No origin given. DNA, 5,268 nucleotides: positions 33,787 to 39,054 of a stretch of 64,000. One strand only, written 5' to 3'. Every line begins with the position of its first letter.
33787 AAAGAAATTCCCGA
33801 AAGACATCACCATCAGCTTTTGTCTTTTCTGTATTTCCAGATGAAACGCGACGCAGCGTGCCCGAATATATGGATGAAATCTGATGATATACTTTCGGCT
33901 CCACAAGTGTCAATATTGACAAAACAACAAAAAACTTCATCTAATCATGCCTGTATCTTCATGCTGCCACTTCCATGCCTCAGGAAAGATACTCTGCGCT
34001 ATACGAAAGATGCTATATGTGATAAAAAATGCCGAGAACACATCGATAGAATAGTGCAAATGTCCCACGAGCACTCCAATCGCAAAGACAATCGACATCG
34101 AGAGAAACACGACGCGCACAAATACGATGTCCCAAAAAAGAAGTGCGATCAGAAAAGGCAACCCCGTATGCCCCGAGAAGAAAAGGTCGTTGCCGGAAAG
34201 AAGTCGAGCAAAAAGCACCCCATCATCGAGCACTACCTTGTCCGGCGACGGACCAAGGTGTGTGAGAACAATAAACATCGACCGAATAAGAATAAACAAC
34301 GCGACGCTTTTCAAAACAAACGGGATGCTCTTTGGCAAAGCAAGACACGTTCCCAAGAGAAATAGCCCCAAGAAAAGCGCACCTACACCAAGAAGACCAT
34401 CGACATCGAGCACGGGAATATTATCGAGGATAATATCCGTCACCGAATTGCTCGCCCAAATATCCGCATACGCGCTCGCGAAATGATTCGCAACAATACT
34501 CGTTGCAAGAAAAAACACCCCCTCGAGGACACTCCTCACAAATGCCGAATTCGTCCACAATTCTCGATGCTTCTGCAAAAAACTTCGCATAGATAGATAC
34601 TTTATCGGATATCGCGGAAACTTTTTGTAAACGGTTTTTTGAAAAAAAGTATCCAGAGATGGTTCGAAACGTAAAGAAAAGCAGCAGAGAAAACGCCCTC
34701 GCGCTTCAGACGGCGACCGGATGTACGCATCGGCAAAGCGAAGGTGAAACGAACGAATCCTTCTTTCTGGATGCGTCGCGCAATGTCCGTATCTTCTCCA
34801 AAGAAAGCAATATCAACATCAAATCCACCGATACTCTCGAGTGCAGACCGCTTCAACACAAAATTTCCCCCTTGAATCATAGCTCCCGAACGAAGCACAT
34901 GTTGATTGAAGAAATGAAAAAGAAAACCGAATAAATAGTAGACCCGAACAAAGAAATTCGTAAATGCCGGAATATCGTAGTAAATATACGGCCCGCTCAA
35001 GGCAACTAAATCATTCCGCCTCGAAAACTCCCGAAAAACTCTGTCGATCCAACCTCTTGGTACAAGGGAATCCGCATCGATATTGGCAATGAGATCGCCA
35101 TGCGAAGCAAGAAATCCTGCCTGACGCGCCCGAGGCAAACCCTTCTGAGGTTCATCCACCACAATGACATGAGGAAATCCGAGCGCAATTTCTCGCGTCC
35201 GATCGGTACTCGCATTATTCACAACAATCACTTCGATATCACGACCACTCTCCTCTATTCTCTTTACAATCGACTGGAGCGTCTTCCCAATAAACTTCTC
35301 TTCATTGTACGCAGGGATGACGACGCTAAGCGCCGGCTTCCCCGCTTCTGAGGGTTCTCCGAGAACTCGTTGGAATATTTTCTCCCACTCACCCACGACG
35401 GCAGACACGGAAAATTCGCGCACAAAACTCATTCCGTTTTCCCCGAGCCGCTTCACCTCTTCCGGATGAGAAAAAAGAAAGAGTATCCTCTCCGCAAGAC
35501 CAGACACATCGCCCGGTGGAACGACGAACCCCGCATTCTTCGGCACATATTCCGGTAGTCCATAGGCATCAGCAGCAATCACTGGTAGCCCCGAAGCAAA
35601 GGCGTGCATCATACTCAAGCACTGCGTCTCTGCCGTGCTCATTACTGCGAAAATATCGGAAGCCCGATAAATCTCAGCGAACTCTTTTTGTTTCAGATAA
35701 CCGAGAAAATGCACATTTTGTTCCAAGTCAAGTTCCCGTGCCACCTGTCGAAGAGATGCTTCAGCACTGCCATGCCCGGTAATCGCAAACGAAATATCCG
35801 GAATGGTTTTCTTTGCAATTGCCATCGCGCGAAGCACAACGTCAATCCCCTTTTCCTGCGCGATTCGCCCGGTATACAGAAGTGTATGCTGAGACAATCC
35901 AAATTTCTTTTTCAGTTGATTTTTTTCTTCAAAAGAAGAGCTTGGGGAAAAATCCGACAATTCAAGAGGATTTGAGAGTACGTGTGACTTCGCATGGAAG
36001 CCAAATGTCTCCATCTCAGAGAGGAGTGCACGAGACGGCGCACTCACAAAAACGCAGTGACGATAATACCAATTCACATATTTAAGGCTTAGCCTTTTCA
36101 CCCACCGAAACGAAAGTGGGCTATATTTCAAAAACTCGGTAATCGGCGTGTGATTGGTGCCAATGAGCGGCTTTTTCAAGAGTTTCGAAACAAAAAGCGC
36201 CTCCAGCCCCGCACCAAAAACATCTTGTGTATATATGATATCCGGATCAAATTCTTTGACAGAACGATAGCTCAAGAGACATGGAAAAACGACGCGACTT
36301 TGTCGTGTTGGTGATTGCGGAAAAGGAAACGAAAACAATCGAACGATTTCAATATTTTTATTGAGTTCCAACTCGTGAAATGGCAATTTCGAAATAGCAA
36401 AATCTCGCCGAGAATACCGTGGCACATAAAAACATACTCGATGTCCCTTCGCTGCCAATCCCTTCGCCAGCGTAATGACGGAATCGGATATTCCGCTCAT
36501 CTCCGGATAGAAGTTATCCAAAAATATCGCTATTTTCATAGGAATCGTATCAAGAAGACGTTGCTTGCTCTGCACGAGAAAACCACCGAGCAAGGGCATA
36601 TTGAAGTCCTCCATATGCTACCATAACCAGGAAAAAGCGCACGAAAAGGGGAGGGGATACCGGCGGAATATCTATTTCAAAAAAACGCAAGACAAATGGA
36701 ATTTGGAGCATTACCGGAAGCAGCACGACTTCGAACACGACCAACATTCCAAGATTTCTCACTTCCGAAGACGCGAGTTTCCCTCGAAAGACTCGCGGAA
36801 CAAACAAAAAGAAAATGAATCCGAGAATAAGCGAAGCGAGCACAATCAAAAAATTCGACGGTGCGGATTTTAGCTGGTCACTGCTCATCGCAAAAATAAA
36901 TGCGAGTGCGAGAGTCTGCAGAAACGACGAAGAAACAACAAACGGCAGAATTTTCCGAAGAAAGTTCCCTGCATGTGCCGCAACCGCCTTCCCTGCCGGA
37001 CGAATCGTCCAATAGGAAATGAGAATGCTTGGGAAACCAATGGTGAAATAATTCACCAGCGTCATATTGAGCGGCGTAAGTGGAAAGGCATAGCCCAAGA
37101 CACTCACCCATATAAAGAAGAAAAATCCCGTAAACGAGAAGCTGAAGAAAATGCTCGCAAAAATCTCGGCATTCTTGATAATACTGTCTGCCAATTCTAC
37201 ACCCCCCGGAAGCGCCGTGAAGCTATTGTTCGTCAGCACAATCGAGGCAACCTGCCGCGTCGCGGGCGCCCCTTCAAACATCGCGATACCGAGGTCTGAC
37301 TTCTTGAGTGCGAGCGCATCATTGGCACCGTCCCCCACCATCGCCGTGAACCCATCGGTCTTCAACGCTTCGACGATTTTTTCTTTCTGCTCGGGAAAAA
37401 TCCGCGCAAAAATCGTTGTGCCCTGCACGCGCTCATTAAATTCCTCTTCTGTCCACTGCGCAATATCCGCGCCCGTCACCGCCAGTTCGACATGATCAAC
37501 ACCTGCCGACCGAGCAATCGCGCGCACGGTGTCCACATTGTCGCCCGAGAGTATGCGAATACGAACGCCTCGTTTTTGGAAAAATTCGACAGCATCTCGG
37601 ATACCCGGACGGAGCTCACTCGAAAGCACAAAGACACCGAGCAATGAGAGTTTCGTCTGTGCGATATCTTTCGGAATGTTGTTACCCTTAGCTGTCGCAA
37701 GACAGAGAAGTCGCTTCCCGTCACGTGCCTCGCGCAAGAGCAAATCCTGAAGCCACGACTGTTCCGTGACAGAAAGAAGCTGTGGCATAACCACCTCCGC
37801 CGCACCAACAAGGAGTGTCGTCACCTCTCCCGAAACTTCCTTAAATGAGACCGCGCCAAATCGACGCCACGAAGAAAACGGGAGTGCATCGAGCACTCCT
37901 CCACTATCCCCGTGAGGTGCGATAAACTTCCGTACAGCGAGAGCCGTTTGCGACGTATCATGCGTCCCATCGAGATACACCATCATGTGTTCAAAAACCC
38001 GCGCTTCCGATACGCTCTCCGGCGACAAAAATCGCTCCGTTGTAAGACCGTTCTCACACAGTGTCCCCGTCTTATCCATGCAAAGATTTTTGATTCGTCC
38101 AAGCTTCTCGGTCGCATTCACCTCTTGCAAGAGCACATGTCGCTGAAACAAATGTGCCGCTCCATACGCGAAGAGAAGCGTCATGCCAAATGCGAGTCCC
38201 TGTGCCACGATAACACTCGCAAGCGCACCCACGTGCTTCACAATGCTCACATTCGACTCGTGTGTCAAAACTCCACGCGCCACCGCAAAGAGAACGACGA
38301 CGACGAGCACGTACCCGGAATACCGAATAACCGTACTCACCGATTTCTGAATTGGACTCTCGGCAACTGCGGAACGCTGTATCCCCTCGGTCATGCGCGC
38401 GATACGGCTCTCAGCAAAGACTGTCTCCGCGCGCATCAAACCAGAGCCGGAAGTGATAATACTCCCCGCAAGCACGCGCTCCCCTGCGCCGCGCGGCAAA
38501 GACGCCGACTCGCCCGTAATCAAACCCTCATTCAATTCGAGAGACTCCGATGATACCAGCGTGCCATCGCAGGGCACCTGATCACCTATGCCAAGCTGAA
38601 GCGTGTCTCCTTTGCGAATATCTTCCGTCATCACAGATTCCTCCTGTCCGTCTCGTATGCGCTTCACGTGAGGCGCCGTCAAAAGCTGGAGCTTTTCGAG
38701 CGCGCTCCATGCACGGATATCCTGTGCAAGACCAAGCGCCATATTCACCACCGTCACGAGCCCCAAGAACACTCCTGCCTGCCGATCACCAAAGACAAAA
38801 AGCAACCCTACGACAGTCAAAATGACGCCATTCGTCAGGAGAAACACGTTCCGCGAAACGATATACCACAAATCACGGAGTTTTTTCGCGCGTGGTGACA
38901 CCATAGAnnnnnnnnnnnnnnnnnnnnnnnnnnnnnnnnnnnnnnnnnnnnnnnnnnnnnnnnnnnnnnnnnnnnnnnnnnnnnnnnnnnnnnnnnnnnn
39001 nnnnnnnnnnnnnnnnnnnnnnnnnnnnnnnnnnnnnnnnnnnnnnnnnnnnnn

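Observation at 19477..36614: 17-kb co-directional glycan/glycoconjugate biosynthesis locus combining GT-C, GT-A and GT-B enzymes with modification genes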

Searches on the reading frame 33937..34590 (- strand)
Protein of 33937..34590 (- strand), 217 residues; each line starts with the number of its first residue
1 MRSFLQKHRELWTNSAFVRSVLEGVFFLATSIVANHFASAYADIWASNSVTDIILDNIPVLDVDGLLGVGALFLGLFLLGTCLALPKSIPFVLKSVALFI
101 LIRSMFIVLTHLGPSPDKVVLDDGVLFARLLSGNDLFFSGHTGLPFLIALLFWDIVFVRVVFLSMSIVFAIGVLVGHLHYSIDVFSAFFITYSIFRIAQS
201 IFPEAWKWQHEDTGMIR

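Call 4: search_protein_families(library=pfam, proteins=[window:33937-34590:-], max_evalue=0.01)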
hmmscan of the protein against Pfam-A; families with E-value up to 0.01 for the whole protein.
window:33937-34590:- (217 aa): 1 family
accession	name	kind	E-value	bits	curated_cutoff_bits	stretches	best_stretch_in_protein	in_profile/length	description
PF14360.12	PAP2_C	-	3.6e-08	34.3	27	1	134-197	3-71/74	PAP2 superfamily C-terminal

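Call 7: search_protein_families(library=ncbifam, proteins=[window:33937-34590:-], max_evalue=0.1)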
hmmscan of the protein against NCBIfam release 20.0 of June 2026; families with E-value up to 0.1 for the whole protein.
window:33937-34590:- (217 aa): 1 family
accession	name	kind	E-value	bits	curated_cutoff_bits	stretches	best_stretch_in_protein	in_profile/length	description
NF008813.0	PRK11837.1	equivalog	0.013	15.4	229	1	71-202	40-172/202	undecaprenyl-diphosphate phosphatase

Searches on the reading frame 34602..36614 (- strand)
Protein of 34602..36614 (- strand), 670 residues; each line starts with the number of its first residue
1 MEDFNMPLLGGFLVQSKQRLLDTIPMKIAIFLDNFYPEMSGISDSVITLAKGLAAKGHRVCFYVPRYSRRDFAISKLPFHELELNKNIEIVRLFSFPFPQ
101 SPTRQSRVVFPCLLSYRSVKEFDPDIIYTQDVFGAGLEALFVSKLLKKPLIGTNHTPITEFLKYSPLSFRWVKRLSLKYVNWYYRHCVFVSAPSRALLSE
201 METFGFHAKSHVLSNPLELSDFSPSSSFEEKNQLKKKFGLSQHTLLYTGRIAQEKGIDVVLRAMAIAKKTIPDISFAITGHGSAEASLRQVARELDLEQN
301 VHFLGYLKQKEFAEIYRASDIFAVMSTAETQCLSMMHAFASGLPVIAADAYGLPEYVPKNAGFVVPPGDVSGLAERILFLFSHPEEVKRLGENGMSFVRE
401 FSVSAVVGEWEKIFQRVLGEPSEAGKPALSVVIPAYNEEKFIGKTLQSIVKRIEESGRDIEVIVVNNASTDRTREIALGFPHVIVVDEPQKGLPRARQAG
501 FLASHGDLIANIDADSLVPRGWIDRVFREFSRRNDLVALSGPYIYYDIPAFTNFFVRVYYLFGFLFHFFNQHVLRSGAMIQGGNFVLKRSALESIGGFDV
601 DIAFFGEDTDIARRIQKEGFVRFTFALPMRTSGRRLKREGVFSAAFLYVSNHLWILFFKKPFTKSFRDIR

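Call 4: search_protein_families(library=pfam, proteins=[window:34602-36614:-], max_evalue=0.01)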
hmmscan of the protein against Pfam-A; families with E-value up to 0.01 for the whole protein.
window:34602-36614:- (670 aa): 12 families
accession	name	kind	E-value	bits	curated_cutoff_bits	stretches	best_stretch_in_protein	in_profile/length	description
PF00534.26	Glycos_transf_1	-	1.3e-34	119.6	26.4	1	235-394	8-169/172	Glycosyl transferases group 1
PF00535.33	Glycos_transf_2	-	5.3e-30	105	23.3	1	430-595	1-167/168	Glycosyl transferase family 2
PF13692.12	Glyco_trans_1_4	-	8.2e-30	104.4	27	1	243-382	2-141/142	Glycosyl transferases group 1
PF13439.12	Glyco_transf_4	-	1.2e-22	81.2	28.5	1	40-219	2-168/170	Glycosyltransferase Family 4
PF13579.12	Glyco_trans_4_4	-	5.5e-14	53.3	29.7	1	41-215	2-157/158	Glycosyl transferase 4-like domain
PF13641.12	Glyco_tranf_2_3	-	5.3e-12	46.7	27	1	427-620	1-199/230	Glycosyltransferase like family 2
PF13632.12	Glyco_trans_2_3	-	8.1e-11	42.5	27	1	509-621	2-112/198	Glycosyl transferase family group 2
PF10111.15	Glyco_tranf_2_2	-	1.6e-08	34.9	27.3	1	430-617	1-201/276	Glycosyltransferase like family 2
PF20706.3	GT4-conflict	-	3.1e-08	33.4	26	1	220-360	175-323/385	Family 4 Glycosyltransferase in conflict systems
PF13524.12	Glyco_trans_1_2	-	5.3e-06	26.9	25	1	269-399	10-130/144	Glycosyl transferase-like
PF13506.12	Glyco_transf_21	-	4.3e-05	23.5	21.7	1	500-621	25-143/174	Glycosyl transferase family 21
PF02709.20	Glyco_transf_7C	-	0.00023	21.2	23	1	577-620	16-60/78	N-terminal domain of galactosyltransferase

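Call 24: search_protein_families(library=ncbifam, proteins=[window:34602-36614:-], max_evalue=0.001)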
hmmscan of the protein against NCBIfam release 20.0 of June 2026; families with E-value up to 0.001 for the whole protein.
window:34602-36614:- (670 aa): 63 families (the best 25 are shown)
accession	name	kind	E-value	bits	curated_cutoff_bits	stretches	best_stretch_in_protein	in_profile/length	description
NF049988.1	MGlcDAGSynMgs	equivalog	1.7e-33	116.5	400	1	26-358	1-329/398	alpha-monoglucosyldiacylglycerol synthase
TIGR03088.1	stp2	hypoth_equivalog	1.1e-27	97.1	409.05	1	116-418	74-374/374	TIGR03088 family PEP-CTERM/XrtA system glycosyltransferase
TIGR03999.1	thiol_BshA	equivalog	2.5e-27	95.8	273.7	1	180-418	138-374/375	N-acetyl-alpha-D-glucosaminyl L-malate synthase BshA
NF053787.1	GlcN_PG_synth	equivalog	3.3e-27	95.3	480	1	117-418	76-360/361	N-acetylglucosaminyl phosphatidylglycerol synthase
TIGR03449.1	mycothiol_MshA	equivalog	1.4e-22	80.2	462.5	1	211-417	191-403/406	D-inositol-3-phosphate glycosyltransferase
NF007640.0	PRK10307.1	subfamily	2.8e-22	79.2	276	1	171-412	156-402/411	WcaI family glycosyltransferase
NF041876.1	EPS_EpsE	equivalog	1.7e-21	76.9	400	1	239-398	211-376/389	exopolysaccharide biosynthesis GT4 family glycosyltransferase EpsE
TIGR04157.1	glyco_rSAM_CFB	subfamily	4.2e-20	72.1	400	1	187-363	173-346/406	TIGR04157 family glycosyltransferase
TIGR02918.1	TIGR02918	equivalog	4.4e-20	71.8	574.6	1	238-417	315-500/500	accessory Sec system glycosyltransferase GtfA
NF047880.1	glyco_SdgA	exception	1.6e-19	69.9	800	1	230-414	304-487/488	serine-aspartate repeat adhesin O-glycosyltransferase SdgA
TIGR04283.1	glyco_like_mftF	equivalog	2.7e-19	69.6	182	1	429-650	1-203/221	TIGR04283 family arsenosugar biosynthesis glycosyltransferase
NF053513.1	Gtran_IagA_BgsA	equivalog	6.8e-19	68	460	1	121-418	41-332/333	LTA glycolipid anchor biosynthesis glycosyltransferase, IagA/BgsA family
TIGR04063.1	stp3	hypoth_equivalog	6.8e-19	68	442.05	1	209-418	181-396/397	TIGR04063 family PEP-CTERM/XrtA system glycosyltransferase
TIGR04047.1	MSMEG_0565_glyc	hypoth_equivalog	7.9e-19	68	259.85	1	185-403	140-360/373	MSMEG_0565 family glycosyltransferase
TIGR03965.1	mycofact_glyco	equivalog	1.8e-17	63.4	280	1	424-620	72-268/467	mycofactocin biosynthesis glycosyltransferase MftF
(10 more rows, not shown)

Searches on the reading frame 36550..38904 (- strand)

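Call 4: search_protein_families(library=pfam, proteins=[window:36550-38904:-], max_evalue=0.01)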
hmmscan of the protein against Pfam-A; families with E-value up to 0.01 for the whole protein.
window:36550-38904:- (784 aa): 3 families
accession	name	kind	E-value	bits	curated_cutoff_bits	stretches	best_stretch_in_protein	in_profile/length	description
PF00122.25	E1-E2_ATPase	-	6.6e-31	107.7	28.1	1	75-253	2-179/181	E1-E2 ATPase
PF00702.32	Hydrolase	-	2.3e-17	64.5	26.4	1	271-536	1-190/191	haloacid dehalogenase-like hydrolase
PF08282.18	Hydrolase_3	-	7.9e-05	22.9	20.9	1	520-561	206-247/255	haloacid dehalogenase-like hydrolase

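Call 24: search_protein_families(library=ncbifam, proteins=[window:36550-38904:-], max_evalue=0.001)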
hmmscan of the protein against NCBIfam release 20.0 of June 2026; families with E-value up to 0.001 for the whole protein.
window:36550-38904:- (784 aa): 23 families
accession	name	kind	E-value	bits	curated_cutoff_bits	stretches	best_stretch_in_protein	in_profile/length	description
TIGR01525.1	ATPase-IB_hvy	subfamily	6.4e-68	230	346.25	2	31-475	8-433/560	heavy metal translocating P-type ATPase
TIGR01647.1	ATPase-IIIA_H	equivalog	3.3e-60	204.1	615.5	1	45-636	59-651/755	plasma-membrane proton-efflux P-type ATPase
TIGR01494.1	ATPase_P-type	subfamily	1.6e-56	191.7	62.3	2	50-468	5-364/478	HAD-IC family P-type ATPase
TIGR01522.1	ATPase-IIA2_Ca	equivalog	4.5e-56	190.2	798.3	1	35-625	74-696/854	calcium-transporting P-type ATPase, PMR1-type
TIGR01517.1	ATPase-IIB_Ca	equivalog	1.4e-50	172.4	507.05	1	77-578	155-688/882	calcium-translocating P-type ATPase, PMCA-type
TIGR01512.1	ATPase-IB2_Cd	subfamily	2.4e-50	171.7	313.5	2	29-295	7-258/494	cadmium family heavy metal-translocating P-type ATPase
TIGR01511.1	ATPase-IB1_Cu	subfamily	1.5e-48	166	397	3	62-290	64-280/542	copper-translocating P-type ATPase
TIGR01523.1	ATPase-IID_K-Na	equivalog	1.4e-44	152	645.05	3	395-628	551-808/997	potassium/sodium efflux P-type ATPase, fungal-type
TIGR01116.1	ATPase-IIA1_Ca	equivalog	6.5e-44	150.2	703.4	2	416-629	452-654/799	calcium-translocating P-type ATPase, SERCA-type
TIGR01524.1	ATPase-IIIB_Mg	equivalog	9.8e-44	149.4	610.75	1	27-595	74-680/867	magnesium-translocating P-type ATPase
NF007952.0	PRK10671.1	equivalog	1.6e-38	132.5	1316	2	48-476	298-700/838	copper-exporting P-type ATPase CopA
NF011702.0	PRK15122.1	subfamily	5.1e-37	127.3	975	1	188-586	293-714/907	magnesium-translocating P-type ATPase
NF008262.1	PRK11033.1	equivalog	1.8e-36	125.9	1005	2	27-471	182-600/731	zinc/cadmium/mercury/lead-transporting ATPase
TIGR01657.1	P-ATPase-V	hypoth_equivalog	5.7e-34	116.8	618.25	4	471-545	752-830/1055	ATP13A2 family polyamine export P-type ATPase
NF033775.1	P_type_ZntA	exception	8.7e-34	116.9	1240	2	16-284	176-443/732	Zn(II)/Cd(II)/Pb(II) translocating P-type ATPase ZntA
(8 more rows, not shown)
